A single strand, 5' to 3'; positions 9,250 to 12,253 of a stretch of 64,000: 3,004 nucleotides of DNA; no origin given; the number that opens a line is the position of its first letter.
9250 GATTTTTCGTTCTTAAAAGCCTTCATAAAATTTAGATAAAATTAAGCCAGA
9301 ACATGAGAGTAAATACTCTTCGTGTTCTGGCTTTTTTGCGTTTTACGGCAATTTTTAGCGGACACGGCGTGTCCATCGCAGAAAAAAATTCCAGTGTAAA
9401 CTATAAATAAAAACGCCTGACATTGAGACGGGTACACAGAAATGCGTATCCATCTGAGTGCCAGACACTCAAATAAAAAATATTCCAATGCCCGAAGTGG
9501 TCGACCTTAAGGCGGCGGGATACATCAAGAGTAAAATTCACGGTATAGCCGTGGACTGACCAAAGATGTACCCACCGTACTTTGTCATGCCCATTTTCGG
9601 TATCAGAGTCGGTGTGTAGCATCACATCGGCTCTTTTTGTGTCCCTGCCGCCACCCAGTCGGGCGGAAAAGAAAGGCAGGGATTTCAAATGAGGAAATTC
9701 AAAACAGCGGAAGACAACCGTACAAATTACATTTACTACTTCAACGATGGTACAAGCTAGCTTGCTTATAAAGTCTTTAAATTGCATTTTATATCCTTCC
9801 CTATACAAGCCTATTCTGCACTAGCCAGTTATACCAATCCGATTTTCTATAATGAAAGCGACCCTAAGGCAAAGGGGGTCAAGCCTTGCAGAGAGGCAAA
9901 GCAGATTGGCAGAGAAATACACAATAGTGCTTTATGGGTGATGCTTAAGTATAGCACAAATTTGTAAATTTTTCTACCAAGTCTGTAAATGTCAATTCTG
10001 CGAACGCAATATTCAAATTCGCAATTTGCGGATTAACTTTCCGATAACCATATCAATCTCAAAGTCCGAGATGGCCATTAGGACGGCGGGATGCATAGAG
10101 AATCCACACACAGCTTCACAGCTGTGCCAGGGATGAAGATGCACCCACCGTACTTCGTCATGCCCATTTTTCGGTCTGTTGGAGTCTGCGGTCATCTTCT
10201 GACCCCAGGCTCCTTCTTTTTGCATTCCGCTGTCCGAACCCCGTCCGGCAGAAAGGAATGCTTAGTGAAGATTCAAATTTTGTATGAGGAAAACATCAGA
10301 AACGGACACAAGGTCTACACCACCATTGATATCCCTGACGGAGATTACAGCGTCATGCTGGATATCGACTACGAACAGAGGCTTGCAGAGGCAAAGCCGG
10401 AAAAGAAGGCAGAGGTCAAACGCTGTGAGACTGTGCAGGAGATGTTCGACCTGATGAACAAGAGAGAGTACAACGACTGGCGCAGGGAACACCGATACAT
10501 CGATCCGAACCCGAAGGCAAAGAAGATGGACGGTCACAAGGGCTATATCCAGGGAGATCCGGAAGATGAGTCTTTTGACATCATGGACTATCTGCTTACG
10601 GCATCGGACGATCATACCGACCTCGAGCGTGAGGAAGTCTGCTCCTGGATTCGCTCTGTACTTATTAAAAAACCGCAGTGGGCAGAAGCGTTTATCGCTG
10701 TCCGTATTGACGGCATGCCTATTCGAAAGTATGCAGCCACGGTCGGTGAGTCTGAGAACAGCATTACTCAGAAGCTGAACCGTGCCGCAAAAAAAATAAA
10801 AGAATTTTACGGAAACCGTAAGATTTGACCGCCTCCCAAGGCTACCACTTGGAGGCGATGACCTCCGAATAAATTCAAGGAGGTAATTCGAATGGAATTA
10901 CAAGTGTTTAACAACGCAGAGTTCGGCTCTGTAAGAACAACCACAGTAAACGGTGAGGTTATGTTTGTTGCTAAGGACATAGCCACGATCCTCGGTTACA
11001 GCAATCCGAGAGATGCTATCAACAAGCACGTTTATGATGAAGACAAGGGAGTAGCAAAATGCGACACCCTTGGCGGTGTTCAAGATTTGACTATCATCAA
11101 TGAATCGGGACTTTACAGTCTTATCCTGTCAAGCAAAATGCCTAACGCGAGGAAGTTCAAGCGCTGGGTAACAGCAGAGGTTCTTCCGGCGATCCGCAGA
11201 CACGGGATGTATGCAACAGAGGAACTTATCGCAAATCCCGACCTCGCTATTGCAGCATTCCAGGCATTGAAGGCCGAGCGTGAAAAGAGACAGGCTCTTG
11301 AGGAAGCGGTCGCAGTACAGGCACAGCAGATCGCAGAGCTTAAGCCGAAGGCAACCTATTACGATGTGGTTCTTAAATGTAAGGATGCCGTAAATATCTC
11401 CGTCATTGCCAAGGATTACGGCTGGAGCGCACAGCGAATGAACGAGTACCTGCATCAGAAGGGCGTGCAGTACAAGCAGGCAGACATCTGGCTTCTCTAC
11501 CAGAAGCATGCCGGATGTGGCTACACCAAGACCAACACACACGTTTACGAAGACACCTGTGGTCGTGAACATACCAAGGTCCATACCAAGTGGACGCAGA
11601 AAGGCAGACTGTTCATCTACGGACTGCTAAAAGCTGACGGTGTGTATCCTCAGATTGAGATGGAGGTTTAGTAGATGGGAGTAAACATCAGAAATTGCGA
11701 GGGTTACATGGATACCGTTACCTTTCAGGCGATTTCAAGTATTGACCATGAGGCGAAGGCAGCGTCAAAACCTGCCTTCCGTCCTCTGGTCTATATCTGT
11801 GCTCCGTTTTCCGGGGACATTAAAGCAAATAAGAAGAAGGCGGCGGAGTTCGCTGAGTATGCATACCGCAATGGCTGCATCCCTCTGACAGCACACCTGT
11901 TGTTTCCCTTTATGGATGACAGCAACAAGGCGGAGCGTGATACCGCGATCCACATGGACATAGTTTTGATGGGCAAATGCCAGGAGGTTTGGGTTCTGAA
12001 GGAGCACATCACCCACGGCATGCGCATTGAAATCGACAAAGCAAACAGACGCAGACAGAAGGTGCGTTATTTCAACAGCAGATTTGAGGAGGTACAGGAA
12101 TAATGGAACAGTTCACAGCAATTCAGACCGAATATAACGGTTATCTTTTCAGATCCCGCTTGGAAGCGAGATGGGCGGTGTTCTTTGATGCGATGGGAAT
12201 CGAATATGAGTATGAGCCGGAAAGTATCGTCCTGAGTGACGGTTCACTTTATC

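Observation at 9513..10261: Two tandem ~170-nt structured leader elements with compensatory stem changes, each carrying its own intrinsic terminator, upstream of the prophage sigma-like gene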

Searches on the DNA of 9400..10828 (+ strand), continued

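Call 80: search_rna_families(sources=[L291, L312, L308, L275, L314, L326, L001, L002, L003, L244, L009], threshold=gathering)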
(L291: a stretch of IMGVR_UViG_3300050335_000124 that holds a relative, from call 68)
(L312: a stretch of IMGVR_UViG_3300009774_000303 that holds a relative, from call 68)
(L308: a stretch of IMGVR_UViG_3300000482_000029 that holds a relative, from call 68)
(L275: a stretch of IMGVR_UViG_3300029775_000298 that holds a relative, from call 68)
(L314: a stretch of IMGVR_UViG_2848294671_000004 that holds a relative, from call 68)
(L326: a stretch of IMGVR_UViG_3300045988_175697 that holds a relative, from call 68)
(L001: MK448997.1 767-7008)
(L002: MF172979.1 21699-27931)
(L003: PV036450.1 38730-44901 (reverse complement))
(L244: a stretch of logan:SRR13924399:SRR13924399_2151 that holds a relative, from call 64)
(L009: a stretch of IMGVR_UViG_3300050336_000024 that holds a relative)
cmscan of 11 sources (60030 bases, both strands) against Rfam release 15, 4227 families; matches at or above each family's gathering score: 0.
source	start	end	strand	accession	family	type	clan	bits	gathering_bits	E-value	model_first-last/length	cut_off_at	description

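Call 81: search_rna_families(source=L291, start=1200, end=1560, threshold=evalue, max_evalue=10)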
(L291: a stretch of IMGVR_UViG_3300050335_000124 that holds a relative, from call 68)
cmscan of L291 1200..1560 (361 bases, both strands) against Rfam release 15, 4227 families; matches with E-value up to 10: 1.
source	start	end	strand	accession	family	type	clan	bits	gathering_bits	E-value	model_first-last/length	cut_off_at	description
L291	1427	1448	-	RF00282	SNORD48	Gene; snRNA; snoRNA; CD-box;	-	12.2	36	4.1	1-63/63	no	Small nucleolar RNA SNORD48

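Call 100: search_dna_similar(query=L291:1291-1519:+, collection=phages, mode=distant, max_rows=40, rows=spread)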
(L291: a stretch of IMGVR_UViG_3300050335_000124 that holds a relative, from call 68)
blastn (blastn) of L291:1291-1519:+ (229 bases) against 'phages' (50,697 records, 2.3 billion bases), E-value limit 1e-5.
Records with a match: 3; places in all: 3; records where one place covers at least 80% of the query: 3.
Best place of each record, by identity: 90-95% 2; 60-80% 1.
By first word of the organism name: Streptococcus 1; Erysipelothrix 1; Ruminococcus 1.
By host as written in the record: Streptococcus uberis C8329 1; Erysipelothrix rhusiopathiae ZJ 1; Ruminococcus bicirculans (ex Liu et al. 2021) 1.
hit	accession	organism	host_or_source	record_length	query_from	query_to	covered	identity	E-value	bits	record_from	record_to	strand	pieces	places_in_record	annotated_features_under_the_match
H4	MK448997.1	Streptococcus phage Javan630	Streptococcus uberis C8329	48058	4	227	98%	92.0%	5e-85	318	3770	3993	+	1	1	none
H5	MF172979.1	Erysipelothrix phage phi1605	Erysipelothrix rhusiopathiae ZJ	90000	6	229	98%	90.3%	6e-78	295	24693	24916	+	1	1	hypothetical protein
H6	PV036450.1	Ruminococcus phage NatCom_38182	Ruminococcus bicirculans (ex Liu et al. ...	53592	7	203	86%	76.3%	8e-26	122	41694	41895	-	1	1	hypothetical protein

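Call 101: search_dna_similar(query=L291:1291-1519:+, collection=plasmids, mode=distant, max_rows=15)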
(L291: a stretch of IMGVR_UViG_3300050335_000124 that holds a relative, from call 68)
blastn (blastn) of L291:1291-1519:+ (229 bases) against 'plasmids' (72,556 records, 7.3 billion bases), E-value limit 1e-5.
No match.

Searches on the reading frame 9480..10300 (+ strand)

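Call 41: search_protein_families(library=pfam, proteins=[L003:3216-3737:+, L001:3301-3753:+], max_evalue=0.01)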
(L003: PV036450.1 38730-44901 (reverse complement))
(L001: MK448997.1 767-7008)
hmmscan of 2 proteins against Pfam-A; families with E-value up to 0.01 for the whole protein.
L003:3216-3737:+ (173 aa): 2 families
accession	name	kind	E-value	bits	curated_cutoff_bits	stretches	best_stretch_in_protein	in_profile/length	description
PF08281.18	Sigma70_r4_2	-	0.00055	20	25.7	1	132-168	18-54/54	Sigma-70, region 4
PF07638.17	Sigma70_ECF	-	0.00085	19.7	21.1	1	95-172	113-183/185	ECF sigma factor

L001:3301-3753:+ (150 aa): 1 family
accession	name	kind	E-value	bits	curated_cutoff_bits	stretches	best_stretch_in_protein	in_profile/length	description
PF08281.18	Sigma70_r4_2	-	1.9e-05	24.6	25.7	1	105-141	18-54/54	Sigma-70, region 4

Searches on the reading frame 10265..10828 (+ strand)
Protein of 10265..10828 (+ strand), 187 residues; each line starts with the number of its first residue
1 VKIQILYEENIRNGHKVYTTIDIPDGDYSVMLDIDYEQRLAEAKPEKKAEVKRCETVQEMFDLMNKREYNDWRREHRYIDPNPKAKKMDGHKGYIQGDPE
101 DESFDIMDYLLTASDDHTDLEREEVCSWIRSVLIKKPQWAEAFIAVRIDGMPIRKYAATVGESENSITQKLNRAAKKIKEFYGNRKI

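Call 8: search_protein_families(library=pfam, proteins=[window:10265-10828:+], max_evalue=0.01)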
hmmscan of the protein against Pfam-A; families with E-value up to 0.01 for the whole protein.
window:10265-10828:+ (187 aa): 1 family
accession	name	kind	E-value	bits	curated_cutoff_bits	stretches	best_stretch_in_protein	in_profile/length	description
PF08281.18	Sigma70_r4_2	-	0.0039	17.2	25.7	1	140-178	16-54/54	Sigma-70, region 4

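Call 9: search_protein_families(library=phrogs, proteins=[window:10265-10828:+], max_evalue=0.001)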
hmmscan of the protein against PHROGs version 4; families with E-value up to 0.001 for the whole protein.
window:10265-10828:+ (187 aa): 1 family
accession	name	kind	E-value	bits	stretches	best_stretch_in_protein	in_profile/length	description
phrog_11138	-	unknown function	1.3e-33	117.3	1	1-184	1-141/142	-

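Call 40: search_protein_families(library=ncbifam, proteins=[window:10265-10828:+], max_evalue=0.01)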
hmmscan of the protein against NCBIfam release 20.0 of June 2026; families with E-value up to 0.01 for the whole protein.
window:10265-10828:+ (187 aa): 4 families
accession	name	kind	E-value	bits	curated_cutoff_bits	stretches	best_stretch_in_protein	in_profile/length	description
TIGR02959.1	SigZ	equivalog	0.00061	19.7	168.65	1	106-181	71-147/170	RNA polymerase sigma factor SigZ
TIGR02937.1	sigma70-ECF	superfamily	0.00062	19.4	42.9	1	67-180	62-163/165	sigma-70 family RNA polymerase sigma factor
NF058625.1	sigma_PG0214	equivalog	0.00097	18.9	130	1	113-185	91-164/170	GFO_1088 family ECF-type sigma factor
NF006550.0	PRK09047.1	equivalog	0.0016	17.9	173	1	97-182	97-187/194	RNA polymerase sigma factor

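Call 53: search_solved_structures(query=window:10265-10828:+, max_evalue=1)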
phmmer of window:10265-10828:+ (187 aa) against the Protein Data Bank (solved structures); distinct sequences matched with E-value up to 1: 0.

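Call 55: find_homologous_proteins(query=window:10265-10828:+, max_evalue=0.00001)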
Query window:10265-10828:+ (187 aa): 180 proteins with E <= 0.00001 among 237 candidates; the best 120 are listed.
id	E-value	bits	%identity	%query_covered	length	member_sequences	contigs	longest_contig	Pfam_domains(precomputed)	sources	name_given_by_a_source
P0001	1.4e-115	401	95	100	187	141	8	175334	-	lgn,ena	-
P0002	3.5e-115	400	94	100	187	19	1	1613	-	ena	-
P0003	2.0e-111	388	90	100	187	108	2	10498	-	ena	-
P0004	6.7e-104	363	86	100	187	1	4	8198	-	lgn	-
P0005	3.0e-94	332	77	100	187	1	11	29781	-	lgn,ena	-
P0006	5.3e-86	305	73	100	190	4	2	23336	-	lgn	-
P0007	1.3e-85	304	72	100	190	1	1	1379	-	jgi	-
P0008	1.5e-85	304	71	100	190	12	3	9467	-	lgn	-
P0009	1.6e-85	304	73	100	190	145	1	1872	-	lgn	-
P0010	4.2e-85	302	71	100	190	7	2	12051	-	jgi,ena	-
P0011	1.2e-83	297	71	100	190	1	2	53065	-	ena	-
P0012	2.5e-83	296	70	100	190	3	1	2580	-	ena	-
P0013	2.7e-83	296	71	100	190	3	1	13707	-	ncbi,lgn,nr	ncbi:MAG: sigma-70 family RNA polymerase sigma factor [Clostridia bacterium]|nr:sigma-70 family RNA 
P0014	5.2e-83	295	69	100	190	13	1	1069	-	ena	-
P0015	2.3e-82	293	70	100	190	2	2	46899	-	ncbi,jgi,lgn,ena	-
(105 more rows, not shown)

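Call 64: find_encoding_contigs(protein=P0001, flank=3000, max_places=8)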
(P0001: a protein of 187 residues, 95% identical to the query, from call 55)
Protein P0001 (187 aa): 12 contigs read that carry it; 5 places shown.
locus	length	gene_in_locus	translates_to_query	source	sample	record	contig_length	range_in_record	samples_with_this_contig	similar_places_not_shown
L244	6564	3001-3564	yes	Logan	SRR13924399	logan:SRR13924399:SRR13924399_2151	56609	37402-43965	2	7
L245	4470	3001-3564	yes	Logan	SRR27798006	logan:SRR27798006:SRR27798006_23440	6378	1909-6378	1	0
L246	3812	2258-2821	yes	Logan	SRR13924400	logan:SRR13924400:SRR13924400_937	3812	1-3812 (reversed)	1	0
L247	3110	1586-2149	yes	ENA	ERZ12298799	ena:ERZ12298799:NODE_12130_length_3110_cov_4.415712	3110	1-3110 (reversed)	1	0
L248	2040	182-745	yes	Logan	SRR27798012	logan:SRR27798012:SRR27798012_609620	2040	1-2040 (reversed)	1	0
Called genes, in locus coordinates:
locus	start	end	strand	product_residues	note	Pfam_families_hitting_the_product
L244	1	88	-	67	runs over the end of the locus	PF13443:HTH_26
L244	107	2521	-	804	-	PF05729:NACHT, PF22720:SNaCT14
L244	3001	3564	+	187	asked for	-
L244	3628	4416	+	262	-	PF02498:Bro-N, PF03374:ANT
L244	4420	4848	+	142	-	PF24963:DUF7768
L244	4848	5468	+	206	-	-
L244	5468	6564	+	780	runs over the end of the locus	PF05272:VapE-like_dom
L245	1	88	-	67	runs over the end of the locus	PF13443:HTH_26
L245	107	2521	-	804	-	PF05729:NACHT, PF22720:SNaCT14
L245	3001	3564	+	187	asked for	-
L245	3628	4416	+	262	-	PF02498:Bro-N, PF03374:ANT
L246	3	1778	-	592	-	?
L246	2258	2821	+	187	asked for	-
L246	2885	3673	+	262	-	PF02498:Bro-N, PF03374:ANT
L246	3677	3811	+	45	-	?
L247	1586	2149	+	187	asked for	-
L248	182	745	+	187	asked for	-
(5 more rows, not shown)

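Call 68: find_related_loci(query=A4, collection=viral_contigs, flank=1500)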
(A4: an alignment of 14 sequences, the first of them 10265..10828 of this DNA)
Query A4 (187 aa) in viral_contigs; peptide patterns used: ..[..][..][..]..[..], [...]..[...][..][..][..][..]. (x = any residue, [..] = any of these).
135 stretches matched a pattern; 105 encode a relative of the query (tblastn E <= 1e-3); the best 80 are kept; 80 distinct loci.
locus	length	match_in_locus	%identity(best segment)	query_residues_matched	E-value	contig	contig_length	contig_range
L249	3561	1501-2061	97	1-187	1e-125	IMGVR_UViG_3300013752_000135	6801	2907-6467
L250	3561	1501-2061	87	1-187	2e-112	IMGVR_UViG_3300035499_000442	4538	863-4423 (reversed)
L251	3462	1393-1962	72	1-187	2e-93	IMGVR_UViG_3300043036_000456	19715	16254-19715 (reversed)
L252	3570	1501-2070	72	1-187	5e-93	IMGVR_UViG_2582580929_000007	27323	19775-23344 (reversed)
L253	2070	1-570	72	1-187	2e-94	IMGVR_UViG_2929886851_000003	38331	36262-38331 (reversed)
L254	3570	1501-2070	71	1-187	3e-92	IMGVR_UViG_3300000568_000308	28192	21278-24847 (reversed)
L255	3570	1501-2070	73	1-187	2e-92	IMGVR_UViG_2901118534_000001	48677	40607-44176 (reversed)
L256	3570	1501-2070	71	1-187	3e-92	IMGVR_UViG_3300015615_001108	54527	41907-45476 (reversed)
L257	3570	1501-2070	71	1-187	1e-91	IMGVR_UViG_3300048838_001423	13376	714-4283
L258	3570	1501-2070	71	1-187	9e-92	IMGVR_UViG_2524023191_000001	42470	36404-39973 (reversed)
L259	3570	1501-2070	70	1-187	7e-91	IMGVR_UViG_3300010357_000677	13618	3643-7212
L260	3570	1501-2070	70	1-187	7e-91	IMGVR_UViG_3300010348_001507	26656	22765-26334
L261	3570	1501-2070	71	1-187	9e-91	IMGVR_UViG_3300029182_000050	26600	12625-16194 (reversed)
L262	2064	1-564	70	3-187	1e-90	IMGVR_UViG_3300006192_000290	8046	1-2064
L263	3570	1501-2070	69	1-187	2e-88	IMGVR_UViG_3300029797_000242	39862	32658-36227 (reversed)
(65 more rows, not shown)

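Call 96: predict_structure(alignment_id=A7)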
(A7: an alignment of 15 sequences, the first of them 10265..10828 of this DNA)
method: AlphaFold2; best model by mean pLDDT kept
length: 187 residues; sequences in the alignment: 15
mean_pLDDT: 62.7   pTM: 0.39
mean pLDDT of the five models: 62.7, 46.8, 44.4, 44.3, 44.2
residues with pLDDT >= 90: 14; 70-90: 62; 50-70: 47; < 50: 64
segments of 3 or more residues with pLDDT < 50: 2-4, 27-30, 69-118
pLDDT, mean of each block of 10 residues (from residue 1): 50 61 51 65 73 64 53 43 41 36 39 40 80 91 80 85 90 85 64
secondary structure, 60 per line:
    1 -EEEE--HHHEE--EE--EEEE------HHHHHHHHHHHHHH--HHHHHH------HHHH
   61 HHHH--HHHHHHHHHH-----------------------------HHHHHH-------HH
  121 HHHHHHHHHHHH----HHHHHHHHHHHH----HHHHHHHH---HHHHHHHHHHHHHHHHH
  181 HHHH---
elements in order: E2-5 E19-22 H29-42 H45-50 H57-64 H67-76 H106-111 H119-132 H137-148 H153-160 H164-184

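Call 99: fold_search(model_id=the predicted structure, library=pdb)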
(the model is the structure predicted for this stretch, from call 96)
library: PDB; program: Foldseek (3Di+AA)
matches with E <= 10: 236; with E <= 0.001: 0
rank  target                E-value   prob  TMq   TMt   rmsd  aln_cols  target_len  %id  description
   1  8x6g_H                8.9e-03  0.97  0.31  0.24  20.0       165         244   18  Cryo-EM structure of Staphylococcus aureus sigB-dependent RNAP-promoter open complex (released 2024-06-05)
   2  6kon_F                2.0e-02  0.87  0.29  0.30  20.6       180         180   14  Mycobacterium tuberculosis initial transcription complex comprising sigma H and 5'-OH RNA of 5 nt (released 2020-03-11)
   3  6jcx_F                3.5e-02  0.84  0.30  0.30  20.5       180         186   13  Mycobacterium tuberculosis transcription initiation complex with ECF sigma factor sigma H and 6nt RNA (released 2019-05-29)
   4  9a50_A                3.9e-02  0.82  0.27  0.20  19.7       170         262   16  Integrative model of RPSB-RPOC by crosslinking MS and deep learning (released 2024-09-18)
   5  6dv9_F                5.2e-02  0.84  0.30  0.32  19.9       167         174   16  Crystal structure of Mycobacterium tuberculosis transcription initiation complex(ECF sigma factor L) containing 5nt RN (released 2019-02-20)
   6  9m9e_F                6.3e-02  0.85  0.27  0.28  17.9       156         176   14  Structural Basis of Pausing During Transcription Initiation in Mycobacterium tuberculosis (released 2026-01-14)
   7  9a7s_A                7.1e-02  0.63  0.26  0.19  20.1       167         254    8  Integrative model of RPSD-RPOB by crosslinking MS and deep learning (released 2024-09-18)
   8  4g7h_P                8.9e-02  0.66  0.30  0.17  19.4       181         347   18  Crystal structure of Thermus thermophilus transcription initiation complex (released 2012-10-31)
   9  9m98_F                9.5e-02  0.77  0.28  0.32  20.3       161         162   14  Structural Basis of Pausing During Transcription Initiation in Mycobacterium tuberculosis (released 2026-01-14)
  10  4g7h_F                1.0e-01  0.47  0.28  0.16  20.4       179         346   17  Crystal structure of Thermus thermophilus transcription initiation complex (released 2012-10-31)
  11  5clv_F                1.1e-01  1.00  0.26  0.66   2.2        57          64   19  Crystal Structure of KorA-operator DNA complex (KorA-OA) (released 2016-04-06)
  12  6jcy_F                1.2e-01  0.57  0.28  0.31  21.7       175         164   14  Mycobacterium tuberculosis RNA polymerase transcription initiation open complex with a chimeric ECF sigma factor sigH/ (released 2019-05-29)
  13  9a4r_A                1.3e-01  0.57  0.29  0.25  16.2       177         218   13  Integrative model of RPSH-RPOB by crosslinking MS and deep learning (released 2024-09-18)
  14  5zx2_F                1.3e-01  0.54  0.27  0.29  20.1       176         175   14  Mycobacterium tuberculosis RNA polymerase transcription initiation complex with ECF sigma factor sigma H and 7nt RNA (released 2019-03-20)
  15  5cm3_A                1.4e-01  1.00  0.26  0.46   2.3        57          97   19  Crystal Structure of KorA, a plasmid-encoded, global transcription regulator (released 2016-04-06)
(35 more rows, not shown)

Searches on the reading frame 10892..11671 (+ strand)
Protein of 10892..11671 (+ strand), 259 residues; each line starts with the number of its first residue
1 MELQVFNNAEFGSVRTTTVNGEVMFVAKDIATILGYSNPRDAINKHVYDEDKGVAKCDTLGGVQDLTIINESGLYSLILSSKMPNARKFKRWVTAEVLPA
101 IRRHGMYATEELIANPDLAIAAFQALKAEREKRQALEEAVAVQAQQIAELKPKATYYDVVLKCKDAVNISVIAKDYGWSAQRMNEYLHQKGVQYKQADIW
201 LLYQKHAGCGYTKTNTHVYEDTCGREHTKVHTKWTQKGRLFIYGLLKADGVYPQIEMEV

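Call 8: search_protein_families(library=pfam, proteins=[window:10892-11671:+], max_evalue=0.01)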
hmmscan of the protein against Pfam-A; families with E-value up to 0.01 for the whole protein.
window:10892-11671:+ (259 aa): 2 families
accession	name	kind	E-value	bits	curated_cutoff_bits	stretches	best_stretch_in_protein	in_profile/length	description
PF03374.19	ANT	-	2.1e-36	125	25.3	1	145-247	2-106/108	Phage antirepressor protein KilAC domain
PF02498.22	Bro-N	-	1.5e-28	99.7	25.6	1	14-99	2-96/96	BRO family, N-terminal domain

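Call 9: search_protein_families(library=phrogs, proteins=[window:10892-11671:+], max_evalue=0.001)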
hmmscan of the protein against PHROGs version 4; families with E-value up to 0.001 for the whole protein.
window:10892-11671:+ (259 aa): 15 families
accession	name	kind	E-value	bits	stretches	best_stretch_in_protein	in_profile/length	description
phrog_130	-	transcription regulation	7.6e-96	323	1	1-257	158-419/480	anti-repressor Ant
phrog_2899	-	transcription regulation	1.7e-47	163.2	1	2-156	6-161/263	anti-repressor Ant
phrog_463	-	transcription regulation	4.7e-47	161.6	1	1-146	3-152/250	anti-repressor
phrog_7940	-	unknown function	1.6e-38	133.7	1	2-140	3-141/252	-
phrog_63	-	transcription regulation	9.9e-34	118.4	1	113-258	222-367/431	anti-repressor Ant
phrog_2593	-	transcription regulation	1.6e-31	110.9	1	9-138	25-165/255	anti-repressor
phrog_2977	-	transcription regulation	6.7e-29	101.6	1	2-84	63-148/150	anti-repressor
phrog_25722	-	unknown function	5.6e-28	98.6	1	4-115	5-116/150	-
phrog_245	-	transcription regulation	1.2e-26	95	1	6-135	46-152/319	anti-repressor Ant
phrog_2011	-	transcription regulation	1.9e-26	94.4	1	3-117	1-124/275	anti-repressor Ant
phrog_25289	-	unknown function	4.4e-26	92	1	183-258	1-76/79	-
phrog_5060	-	transcription regulation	2.9e-23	84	1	5-149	11-158/224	anti-repressor Ant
phrog_9976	-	transcription regulation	2.9e-19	70.7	1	4-107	4-104/188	anti-repressor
phrog_373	-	transcription regulation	7.6e-09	36.3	1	2-192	78-260/373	anti-repressor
phrog_34000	-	unknown function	0.00076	20.3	0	5-104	16-122/194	-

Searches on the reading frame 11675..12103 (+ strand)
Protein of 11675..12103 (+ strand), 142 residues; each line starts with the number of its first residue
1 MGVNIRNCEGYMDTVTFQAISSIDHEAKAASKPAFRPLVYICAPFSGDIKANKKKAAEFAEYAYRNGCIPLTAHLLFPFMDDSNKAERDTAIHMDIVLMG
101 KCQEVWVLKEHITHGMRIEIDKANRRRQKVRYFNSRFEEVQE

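Call 8: search_protein_families(library=pfam, proteins=[window:11675-12103:+], max_evalue=0.01)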
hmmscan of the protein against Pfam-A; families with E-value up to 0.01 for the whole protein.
window:11675-12103:+ (142 aa): 2 families
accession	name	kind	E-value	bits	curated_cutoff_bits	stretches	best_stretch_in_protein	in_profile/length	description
PF24963.1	DUF7768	-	2.5e-37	127.5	26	1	37-133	1-98/98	Domain of unknown function (DUF7768)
PF14359.12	DUF4406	-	0.001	19.8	22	1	39-131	3-90/91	Domain of unknown function (DUF4406)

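Call 9: search_protein_families(library=phrogs, proteins=[window:11675-12103:+], max_evalue=0.001)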
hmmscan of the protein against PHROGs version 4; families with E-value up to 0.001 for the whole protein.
window:11675-12103:+ (142 aa): 1 family
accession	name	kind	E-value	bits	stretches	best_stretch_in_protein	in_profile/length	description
phrog_355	-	DNA, RNA and nucleotide metabolism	1.8e-33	117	1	1-140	29-179/249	nucleoside 2-deoxyribosyltransferase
